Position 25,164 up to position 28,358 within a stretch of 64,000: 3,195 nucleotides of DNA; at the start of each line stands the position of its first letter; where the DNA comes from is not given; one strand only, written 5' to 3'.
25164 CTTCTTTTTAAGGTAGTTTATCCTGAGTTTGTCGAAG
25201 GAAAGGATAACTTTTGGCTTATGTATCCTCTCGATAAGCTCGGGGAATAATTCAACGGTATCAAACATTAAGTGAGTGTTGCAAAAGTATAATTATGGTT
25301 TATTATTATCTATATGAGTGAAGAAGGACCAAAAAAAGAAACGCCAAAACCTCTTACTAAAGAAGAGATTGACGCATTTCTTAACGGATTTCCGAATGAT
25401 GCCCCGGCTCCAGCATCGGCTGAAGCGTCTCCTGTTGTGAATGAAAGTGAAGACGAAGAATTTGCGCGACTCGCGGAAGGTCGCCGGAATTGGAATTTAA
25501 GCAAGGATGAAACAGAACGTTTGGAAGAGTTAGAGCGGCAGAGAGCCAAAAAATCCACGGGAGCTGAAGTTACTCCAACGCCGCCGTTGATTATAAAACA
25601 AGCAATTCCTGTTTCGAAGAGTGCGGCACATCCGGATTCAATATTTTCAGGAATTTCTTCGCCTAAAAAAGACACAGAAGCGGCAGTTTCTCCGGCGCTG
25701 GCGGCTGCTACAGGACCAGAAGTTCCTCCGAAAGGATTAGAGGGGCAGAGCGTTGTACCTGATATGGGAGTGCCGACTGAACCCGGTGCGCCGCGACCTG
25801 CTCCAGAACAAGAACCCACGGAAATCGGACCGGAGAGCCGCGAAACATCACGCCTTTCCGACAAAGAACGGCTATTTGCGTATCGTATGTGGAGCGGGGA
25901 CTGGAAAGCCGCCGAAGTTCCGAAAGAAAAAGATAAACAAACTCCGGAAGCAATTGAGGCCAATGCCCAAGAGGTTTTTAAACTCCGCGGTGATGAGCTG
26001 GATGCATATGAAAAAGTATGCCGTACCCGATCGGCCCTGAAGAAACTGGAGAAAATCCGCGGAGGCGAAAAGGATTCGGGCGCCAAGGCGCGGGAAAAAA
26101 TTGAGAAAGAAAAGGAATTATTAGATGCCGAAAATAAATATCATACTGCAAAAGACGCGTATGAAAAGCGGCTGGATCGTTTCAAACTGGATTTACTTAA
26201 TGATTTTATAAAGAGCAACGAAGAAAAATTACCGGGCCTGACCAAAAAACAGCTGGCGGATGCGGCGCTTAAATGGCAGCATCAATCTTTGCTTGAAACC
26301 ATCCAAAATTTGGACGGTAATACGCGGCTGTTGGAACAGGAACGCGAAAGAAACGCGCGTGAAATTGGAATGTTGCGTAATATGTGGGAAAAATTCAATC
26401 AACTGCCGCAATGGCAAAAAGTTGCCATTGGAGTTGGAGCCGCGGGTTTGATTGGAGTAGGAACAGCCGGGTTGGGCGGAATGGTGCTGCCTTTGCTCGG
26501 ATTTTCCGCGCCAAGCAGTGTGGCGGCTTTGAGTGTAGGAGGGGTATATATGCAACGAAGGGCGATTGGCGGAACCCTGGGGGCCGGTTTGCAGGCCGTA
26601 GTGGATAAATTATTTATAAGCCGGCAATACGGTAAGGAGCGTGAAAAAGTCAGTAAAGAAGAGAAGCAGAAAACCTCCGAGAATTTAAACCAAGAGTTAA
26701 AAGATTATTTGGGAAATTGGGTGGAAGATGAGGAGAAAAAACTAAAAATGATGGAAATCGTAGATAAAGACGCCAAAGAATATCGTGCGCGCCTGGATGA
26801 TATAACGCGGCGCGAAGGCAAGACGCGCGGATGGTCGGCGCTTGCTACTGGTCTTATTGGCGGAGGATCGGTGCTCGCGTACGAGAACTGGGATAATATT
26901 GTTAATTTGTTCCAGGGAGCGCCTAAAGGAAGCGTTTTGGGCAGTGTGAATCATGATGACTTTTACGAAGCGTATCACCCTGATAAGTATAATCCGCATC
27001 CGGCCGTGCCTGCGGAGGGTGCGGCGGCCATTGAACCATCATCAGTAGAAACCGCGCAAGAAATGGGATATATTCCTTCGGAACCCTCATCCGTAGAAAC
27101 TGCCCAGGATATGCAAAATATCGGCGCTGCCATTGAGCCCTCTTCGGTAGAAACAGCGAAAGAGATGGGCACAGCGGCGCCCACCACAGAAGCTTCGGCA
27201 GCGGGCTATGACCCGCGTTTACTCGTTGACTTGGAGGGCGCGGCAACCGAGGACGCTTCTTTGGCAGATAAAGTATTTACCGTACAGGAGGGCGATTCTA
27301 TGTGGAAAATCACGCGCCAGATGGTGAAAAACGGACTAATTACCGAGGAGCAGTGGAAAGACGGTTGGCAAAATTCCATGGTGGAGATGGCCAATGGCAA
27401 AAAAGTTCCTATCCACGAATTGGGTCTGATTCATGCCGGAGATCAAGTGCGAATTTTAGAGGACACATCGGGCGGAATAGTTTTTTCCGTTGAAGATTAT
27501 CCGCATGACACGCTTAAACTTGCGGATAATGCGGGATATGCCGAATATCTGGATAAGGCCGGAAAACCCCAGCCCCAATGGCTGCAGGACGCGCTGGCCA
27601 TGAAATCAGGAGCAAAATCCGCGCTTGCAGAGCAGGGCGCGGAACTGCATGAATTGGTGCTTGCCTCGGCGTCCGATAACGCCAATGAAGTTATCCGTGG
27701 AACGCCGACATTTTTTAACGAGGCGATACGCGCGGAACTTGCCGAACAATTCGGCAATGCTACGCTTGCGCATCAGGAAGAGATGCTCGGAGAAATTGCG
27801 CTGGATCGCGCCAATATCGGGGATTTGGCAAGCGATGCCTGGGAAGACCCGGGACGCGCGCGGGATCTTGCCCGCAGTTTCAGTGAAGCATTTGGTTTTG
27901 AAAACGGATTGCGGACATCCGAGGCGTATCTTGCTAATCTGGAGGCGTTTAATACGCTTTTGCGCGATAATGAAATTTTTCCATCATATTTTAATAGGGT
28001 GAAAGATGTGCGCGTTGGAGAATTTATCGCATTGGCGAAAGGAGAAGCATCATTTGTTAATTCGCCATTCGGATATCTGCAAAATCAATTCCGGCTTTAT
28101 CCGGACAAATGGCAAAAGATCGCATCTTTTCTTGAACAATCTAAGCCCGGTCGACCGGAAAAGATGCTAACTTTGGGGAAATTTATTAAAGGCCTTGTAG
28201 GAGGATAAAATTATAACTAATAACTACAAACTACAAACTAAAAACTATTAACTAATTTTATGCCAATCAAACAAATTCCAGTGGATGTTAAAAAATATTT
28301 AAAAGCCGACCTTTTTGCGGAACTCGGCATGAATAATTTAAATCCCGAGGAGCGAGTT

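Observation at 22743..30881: Cluster of giant charged, tail-anchored and LysM-bearing envelope proteins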

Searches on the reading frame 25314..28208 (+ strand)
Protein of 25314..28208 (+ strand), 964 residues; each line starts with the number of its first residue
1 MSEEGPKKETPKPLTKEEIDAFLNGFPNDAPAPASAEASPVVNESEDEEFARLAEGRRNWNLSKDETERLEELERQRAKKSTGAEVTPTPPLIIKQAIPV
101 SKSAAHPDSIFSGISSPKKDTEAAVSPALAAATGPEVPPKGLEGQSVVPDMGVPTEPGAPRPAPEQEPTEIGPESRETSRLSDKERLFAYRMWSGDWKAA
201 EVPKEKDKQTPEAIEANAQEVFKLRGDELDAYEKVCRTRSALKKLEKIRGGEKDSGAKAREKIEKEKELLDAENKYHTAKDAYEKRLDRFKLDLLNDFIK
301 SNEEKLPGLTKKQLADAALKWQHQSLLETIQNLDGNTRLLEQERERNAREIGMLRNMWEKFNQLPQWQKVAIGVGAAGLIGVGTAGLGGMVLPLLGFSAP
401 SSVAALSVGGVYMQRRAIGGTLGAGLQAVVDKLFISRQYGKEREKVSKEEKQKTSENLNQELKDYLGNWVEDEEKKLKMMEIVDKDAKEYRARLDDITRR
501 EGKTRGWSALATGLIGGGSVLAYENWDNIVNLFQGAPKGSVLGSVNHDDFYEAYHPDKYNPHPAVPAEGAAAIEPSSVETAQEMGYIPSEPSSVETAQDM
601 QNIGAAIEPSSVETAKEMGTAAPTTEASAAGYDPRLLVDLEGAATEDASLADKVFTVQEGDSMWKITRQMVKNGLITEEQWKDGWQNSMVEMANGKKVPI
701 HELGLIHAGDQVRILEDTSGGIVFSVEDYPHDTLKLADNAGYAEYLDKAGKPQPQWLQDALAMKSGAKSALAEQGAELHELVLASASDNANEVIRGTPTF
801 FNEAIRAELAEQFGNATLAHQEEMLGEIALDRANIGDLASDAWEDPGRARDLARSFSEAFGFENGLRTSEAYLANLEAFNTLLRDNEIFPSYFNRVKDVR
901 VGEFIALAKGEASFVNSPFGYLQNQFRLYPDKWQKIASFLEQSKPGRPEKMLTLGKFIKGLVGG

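Call 3: search_protein_families(library=pfam, proteins=[window:25314-28208:+], max_evalue=1)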
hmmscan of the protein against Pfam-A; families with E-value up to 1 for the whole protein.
window:25314-28208:+ (964 aa): 1 family
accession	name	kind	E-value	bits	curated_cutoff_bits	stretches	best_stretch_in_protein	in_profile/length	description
PF13865.11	FoP_duplication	-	0.02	15.9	24.6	0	439-475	33-67/81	C-terminal duplication domain of Friend of PRMT1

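Call 4: search_protein_families(library=ncbifam, proteins=[window:25314-28208:+], max_evalue=1)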
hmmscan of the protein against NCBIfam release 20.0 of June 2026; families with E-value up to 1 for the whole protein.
window:25314-28208:+ (964 aa): 4 families
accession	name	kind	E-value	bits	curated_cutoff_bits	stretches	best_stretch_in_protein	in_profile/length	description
NF010723.1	PRK14125.1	equivalog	0.014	15.3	60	1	653-681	33-61/87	cell division suppressor protein YneA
TIGR02899.1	spore_safA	subfamily_domain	0.1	12.6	67.85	1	657-669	1-13/44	SafA/ExsA family spore coat assembly protein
NF004974.0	PRK06347.1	equivalog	0.18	10.7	701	1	647-669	400-496/592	1,4-beta-N-acetylmuramoylhydrolase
NF008399.0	PRK11198.1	equivalog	0.39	11.1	134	1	643-674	86-117/149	peptidoglycan-binding protein LysM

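Call 9: find_homologous_proteins(query=window:25314-28208:+, max_evalue=0.001)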
Query window:25314-28208:+ (964 aa): 3 proteins with E <= 0.001 among 8000 candidates.
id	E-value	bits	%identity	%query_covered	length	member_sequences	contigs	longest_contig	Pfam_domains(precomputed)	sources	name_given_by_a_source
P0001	0.0e+0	2154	100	100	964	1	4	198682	-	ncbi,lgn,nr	ncbi:MAG: hypothetical protein HYT98_04430 [Candidatus Sungbacteria bacterium]|nr:hypothetical prote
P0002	0.0e+0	1418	70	100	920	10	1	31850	-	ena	-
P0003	5.3e-13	66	38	12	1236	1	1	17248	PF13672.12,PF00481.27,PF07228.18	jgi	jgi:PPM family protein phosphatase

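Call 10: find_encoding_contigs(protein=P0002, flank=10000, max_places=4)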
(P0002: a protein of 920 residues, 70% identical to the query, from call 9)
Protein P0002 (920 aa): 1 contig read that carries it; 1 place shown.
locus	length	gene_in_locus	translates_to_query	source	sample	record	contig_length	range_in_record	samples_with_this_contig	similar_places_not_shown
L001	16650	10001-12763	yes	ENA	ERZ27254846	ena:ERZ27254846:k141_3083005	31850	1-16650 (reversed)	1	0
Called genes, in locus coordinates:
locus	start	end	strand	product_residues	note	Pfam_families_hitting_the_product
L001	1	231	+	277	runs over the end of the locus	PF00313:CSD (weak)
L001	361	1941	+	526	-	PF02834:LigT_PEase, PF13563:2_5_RNA_ligase2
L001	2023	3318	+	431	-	-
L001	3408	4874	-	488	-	-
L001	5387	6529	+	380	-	-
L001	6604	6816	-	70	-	PF07927:HicA_toxin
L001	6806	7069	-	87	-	PF21748:UPF0150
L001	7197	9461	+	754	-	-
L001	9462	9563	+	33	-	-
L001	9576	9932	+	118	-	-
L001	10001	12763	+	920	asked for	-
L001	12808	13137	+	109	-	PF18908:DUF5663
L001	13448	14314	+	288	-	PF01476:LysM (faint)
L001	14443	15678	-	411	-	PF00575:S1 (weak), PF21710:Spt6_S1 (faint), PF01938:TRAM (faint), PF23459:S1_RRP5 (faint), PF00575:S1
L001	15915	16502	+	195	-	PF13483:Lactamase_B_3, PF12706:Lactamase_B_2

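Call 11: find_encoding_contigs(protein=P0001, flank=10000, max_places=4)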
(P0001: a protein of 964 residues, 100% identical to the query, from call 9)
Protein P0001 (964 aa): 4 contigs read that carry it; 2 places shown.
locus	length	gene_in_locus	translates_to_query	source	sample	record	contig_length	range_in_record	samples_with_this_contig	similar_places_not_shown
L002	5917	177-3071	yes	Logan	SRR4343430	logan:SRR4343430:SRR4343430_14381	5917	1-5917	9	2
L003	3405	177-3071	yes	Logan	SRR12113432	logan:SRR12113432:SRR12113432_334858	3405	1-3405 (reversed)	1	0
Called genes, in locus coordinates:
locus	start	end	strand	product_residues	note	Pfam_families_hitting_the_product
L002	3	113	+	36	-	?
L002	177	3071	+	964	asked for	-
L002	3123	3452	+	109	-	PF18908:DUF5663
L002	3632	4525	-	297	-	-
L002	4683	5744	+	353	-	-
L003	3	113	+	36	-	?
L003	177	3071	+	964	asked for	-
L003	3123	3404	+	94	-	?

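Call 17: search_protein_families(library=phrogs, proteins=[window:25314-28208:+], max_evalue=0.1)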
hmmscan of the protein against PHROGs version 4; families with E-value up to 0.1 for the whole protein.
window:25314-28208:+ (964 aa): 0 families

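Call 18: search_solved_structures(query=A1, max_evalue=1, show_alignments=2)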
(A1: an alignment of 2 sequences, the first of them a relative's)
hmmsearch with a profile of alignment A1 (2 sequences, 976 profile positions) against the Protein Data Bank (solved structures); distinct sequences matched with E-value up to 1: 11.
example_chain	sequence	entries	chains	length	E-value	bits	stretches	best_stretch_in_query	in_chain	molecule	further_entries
7zpz_A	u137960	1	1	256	0.00052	21.4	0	400-431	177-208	Pizza6-TSR-TSH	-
6qsd_A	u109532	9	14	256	0.0027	19.1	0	400-427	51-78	Pizza6S | Pizza6-S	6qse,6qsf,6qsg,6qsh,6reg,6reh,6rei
6f0t_A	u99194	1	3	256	0.0031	18.9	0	400-427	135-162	Pizza6-SFW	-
7zpw_A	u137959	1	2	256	0.0076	17.6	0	400-430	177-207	Pizza6-TSK-TSH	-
3wwb_A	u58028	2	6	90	0.011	17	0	400-431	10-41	Pizza2-SR protein | pizza2sr-pb protein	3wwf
6rej_A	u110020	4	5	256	0.036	15.3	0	400-428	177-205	Pizza6-SH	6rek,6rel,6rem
7zqg_A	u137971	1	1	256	0.06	14.6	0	400-428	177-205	Pizza6-KSH-TSH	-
6f0s_A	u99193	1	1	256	0.067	14.4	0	400-428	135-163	Pizza6-SYW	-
6ren_A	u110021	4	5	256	0.11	13.8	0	400-427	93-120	3fPizza6-SH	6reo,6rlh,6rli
7zq2_A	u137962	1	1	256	0.18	13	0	400-427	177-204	Pizza6-RSH-TSH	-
3ww8_A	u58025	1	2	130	0.81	10.9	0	400-427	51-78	Pizza3 protein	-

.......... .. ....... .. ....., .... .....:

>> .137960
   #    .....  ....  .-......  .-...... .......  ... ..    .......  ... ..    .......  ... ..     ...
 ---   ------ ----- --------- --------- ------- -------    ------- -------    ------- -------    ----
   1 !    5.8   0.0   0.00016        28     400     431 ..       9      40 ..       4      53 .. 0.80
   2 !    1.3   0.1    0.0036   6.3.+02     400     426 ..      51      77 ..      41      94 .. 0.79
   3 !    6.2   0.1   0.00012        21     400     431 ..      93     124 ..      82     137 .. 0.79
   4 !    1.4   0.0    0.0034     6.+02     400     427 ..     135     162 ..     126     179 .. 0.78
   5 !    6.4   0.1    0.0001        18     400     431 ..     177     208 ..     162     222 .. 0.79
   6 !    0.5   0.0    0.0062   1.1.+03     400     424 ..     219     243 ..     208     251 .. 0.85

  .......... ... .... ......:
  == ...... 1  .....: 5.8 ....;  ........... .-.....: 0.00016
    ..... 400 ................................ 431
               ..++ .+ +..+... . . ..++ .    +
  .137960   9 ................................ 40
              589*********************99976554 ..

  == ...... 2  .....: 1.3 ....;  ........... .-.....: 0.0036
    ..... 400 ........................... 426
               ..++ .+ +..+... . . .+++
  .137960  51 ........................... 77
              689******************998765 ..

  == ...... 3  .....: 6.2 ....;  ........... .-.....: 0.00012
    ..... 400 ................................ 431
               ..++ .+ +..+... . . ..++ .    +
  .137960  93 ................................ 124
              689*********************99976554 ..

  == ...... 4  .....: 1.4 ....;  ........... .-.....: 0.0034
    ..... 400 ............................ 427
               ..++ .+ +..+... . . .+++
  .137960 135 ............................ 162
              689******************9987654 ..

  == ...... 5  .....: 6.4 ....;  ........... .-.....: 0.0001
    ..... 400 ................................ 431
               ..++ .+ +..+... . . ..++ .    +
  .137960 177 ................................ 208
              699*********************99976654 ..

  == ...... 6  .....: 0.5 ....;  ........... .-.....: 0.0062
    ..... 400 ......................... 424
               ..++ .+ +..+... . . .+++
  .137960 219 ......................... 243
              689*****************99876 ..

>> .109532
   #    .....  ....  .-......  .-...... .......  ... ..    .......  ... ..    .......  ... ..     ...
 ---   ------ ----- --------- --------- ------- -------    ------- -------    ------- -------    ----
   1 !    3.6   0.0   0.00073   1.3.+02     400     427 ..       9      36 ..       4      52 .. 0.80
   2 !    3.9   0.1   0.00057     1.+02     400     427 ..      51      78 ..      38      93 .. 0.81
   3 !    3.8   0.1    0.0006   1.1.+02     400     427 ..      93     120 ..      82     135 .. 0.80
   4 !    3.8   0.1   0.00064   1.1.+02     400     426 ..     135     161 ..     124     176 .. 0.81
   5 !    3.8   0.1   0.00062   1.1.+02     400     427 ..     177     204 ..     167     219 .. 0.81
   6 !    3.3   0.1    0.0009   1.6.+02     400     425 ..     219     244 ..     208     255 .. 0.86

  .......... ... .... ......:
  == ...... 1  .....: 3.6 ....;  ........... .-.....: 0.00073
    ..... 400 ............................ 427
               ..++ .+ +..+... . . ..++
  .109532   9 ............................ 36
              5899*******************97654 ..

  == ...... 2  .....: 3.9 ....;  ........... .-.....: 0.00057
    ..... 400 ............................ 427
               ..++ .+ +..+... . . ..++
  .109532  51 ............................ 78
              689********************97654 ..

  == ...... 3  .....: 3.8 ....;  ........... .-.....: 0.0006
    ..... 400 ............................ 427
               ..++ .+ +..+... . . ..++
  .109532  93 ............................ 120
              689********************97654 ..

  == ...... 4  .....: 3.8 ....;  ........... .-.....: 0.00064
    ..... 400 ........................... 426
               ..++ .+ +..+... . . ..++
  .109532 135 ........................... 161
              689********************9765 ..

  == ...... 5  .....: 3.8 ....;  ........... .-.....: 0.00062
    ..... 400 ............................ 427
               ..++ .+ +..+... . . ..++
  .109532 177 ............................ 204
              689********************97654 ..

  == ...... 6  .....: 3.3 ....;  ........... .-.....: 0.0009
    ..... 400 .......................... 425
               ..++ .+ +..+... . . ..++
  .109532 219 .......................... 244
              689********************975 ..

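Call 26: search_protein_representatives(alignment_id=A1)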
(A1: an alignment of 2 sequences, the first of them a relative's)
Query: 2 sequences, 976 profile positions. Proteins with E-value up to 0.001 (for the whole library): 85; up to 1e-10: 51; up to 1e-30: 15. The best 85 are listed.
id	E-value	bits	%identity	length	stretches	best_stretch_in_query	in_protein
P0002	0.0e+00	1999.6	-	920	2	151-976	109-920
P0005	8.1e-107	375.0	-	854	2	662-974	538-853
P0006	5.6e-91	322.6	-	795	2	653-971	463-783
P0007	3.5e-79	283.6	-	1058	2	96-558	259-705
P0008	1.8e-73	264.7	-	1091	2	661-975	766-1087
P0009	5.8e-70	253.0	-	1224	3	666-973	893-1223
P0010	8.1e-64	232.7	-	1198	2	195-547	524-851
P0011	5.2e-59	216.8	-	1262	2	655-972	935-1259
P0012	4.4e-56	207.1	-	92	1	885-976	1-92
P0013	7.3e-50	186.5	-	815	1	134-557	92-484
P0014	8.9e-48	179.6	-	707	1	164-531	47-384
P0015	4.1e-44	167.5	-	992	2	660-972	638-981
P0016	2.0e-37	145.3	-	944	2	665-972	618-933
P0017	6.4e-36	140.3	-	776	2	666-972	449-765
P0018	1.6e-31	125.8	-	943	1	182-539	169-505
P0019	5.6e-28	114.1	-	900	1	294-558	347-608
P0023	2.2e-19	85.6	-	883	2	668-777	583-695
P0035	7.4e-14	67.3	-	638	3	660-771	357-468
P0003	1.2e-13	66.6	-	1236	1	665-774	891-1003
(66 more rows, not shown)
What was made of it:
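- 25314..28208 (+): C964: 964-aa polytopic membrane protein and founding member, in this window, of an unannotated CPR family. Modules: variable charged N-terminus aa 1-185; N module aa 186-365; TM module aa 366-545; linker aa 546-650; L module aa 651-775; C module aa 780-964. 85 family representatives in call 26.
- A profile of C964 plus its 70% orthologue finds 85 representatives at E < 1e-3, and 15 at E < 1e-30 (call 26).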

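Call 33: search_protein_families(library=pfam, alignment_id=A2, max_evalue=0.001)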
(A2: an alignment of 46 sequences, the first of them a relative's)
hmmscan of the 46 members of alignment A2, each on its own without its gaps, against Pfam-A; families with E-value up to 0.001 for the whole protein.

A. member 1, P0001 (964 aa): 0 families

B. families by the number of members that match (of 46 scanned): 3 families
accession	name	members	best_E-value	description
PF00481.26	PP2C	2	5.2e-12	Protein phosphatase 2C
PF13672.11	PP2C_2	2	1.1e-11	Protein phosphatase 2C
PF07228.17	SpoIIE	2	2.6e-06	Stage II sporulation protein E (SpoIIE)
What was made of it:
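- On PP2C/PASTA-type wall-sensing signalling proteins: PP2C is present in only 2 of 46 relatives (call 33).
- Closest known: Wall-sensing Ser/Thr signalling pairs of monoderm bacteria. Same: Two family members carry an N-terminal PP2C domain (calls 9, 33).
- Pfam finds no glycine-zipper or transporter family (calls 3, 33).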

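Call 36: find_homologous_proteins(query=A3, max_evalue=0.00001)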
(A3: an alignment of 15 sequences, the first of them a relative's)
Query A3 (15 sequences) (964 aa, profile of the alignment): 3 proteins with E <= 0.00001 among 8000 candidates.
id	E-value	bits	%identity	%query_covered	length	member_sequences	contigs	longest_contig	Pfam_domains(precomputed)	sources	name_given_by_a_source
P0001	1.8e-284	965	100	100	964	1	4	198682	-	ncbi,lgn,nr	ncbi:MAG: hypothetical protein HYT98_04430 [Candidatus Sungbacteria bacterium]|nr:hypothetical prote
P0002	1.4e-270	919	70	100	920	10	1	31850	-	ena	-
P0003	3.6e-17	80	38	12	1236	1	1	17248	PF13672.12,PF00481.27,PF07228.18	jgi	jgi:PPM family protein phosphatase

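Call 37: find_encoding_contigs(protein=P0005, flank=10000, max_places=2)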
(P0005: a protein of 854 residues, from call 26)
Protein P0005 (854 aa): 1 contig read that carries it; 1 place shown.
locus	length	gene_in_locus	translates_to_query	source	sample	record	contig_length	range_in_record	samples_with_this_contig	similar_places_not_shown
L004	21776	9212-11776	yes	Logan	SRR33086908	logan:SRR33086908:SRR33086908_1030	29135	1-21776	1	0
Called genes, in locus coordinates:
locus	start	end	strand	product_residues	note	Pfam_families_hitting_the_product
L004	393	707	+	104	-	-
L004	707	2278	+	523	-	PF13541:ChlI, PF00493:MCM, PF01078:Mg_chelatase, PF00158:Sigma54_activat (faint), PF07728:AAA_5, PF13335:Mg_chelatase_C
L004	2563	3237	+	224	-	PF09335:VTT_dom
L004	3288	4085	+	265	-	-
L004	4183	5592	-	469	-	PF00753:Lactamase_B, PF12706:Lactamase_B_2, PF10996:Beta-Casp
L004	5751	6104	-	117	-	PF05635:23S_rRNA_IVP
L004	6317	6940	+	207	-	-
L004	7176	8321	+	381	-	-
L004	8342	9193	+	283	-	-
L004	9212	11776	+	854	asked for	-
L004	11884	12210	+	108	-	PF18908:DUF5663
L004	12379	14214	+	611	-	PF06480:FtsH_ext (faint), PF00004:AAA, PF17862:AAA_lid_3, PF01434:Peptidase_M41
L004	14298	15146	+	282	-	PF00595:PDZ (weak), PF13180:PDZ_2 (faint), PF17820:PDZ_6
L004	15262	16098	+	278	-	PF00142:Fer4_NifH (weak), PF01656:CbiA, PF02374:ArsA_ATPase, PF06564:CBP_BcsQ (faint), PF07015:VirC1 (faint), PF09140:MipZ (faint), PF10609:ParA (weak), PF13614:AAA_31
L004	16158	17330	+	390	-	PF02195:ParB_N, PF17762:HTH_ParB, PF23552:ParB_C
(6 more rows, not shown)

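Call 40: find_encoding_contigs(protein=P0007, flank=8000, max_places=1)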
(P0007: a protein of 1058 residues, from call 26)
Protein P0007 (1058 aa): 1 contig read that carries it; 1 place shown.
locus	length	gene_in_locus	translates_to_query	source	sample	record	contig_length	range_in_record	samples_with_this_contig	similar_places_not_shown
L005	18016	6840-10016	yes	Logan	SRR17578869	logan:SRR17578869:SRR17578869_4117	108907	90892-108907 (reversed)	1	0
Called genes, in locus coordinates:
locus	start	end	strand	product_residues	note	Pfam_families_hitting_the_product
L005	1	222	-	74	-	?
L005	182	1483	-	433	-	PF01547:SBP_bac_1, PF13416:SBP_bac_8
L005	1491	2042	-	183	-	PF01728:FtsJ (weak), PF13489:Methyltransf_23 (weak), PF01209:Ubie_methyltran, PF05175:MTS, PF13847:Methyltransf_31, PF08241:Methyltransf_11, PF08242:Methyltransf_12, PF13649:Methyltransf_25, +1 more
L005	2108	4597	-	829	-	PF00521:DNA_topoisoIV, PF03989:DNA_gyraseA_C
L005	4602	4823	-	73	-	-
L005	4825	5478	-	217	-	PF13483:Lactamase_B_3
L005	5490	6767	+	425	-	PF23459:S1_RRP5 (faint), PF00575:S1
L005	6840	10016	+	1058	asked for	-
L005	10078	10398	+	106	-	PF18908:DUF5663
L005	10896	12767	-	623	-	PF17757:UvrB_inter, PF02559:CarD_TRCF_RID, PF00270:DEAD, PF04851:ResIII, PF00271:Helicase_C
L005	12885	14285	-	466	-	-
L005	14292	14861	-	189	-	PF01195:Pept_tRNA_hydro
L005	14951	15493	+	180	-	PF10502:Peptidase_S26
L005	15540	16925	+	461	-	PF13393:tRNA-synt_His, PF00587:tRNA-synt_2b, PF03129:HGTP_anticodon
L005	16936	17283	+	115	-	PF11969:DcpS_C, PF01230:HIT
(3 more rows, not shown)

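Call 41: find_encoding_contigs(protein=P0011, flank=8000, max_places=1)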
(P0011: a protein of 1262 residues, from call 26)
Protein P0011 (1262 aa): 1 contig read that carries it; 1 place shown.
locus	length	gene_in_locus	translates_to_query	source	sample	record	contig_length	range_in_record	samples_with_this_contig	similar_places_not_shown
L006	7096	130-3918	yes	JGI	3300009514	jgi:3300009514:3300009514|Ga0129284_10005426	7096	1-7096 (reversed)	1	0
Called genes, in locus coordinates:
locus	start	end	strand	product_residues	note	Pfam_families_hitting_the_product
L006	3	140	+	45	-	?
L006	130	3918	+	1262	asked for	-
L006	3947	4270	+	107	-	PF18908:DUF5663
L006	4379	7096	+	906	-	?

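Call 42: find_encoding_contigs(protein=P0013, flank=8000, max_places=1)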
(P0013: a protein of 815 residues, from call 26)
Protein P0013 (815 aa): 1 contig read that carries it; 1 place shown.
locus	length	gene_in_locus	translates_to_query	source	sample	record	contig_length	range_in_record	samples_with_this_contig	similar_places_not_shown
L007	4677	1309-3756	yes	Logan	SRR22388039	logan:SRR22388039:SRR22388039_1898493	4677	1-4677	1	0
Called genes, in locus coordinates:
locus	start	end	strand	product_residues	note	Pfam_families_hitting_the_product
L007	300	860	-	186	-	-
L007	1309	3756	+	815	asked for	-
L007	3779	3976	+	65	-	-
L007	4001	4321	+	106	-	PF18908:DUF5663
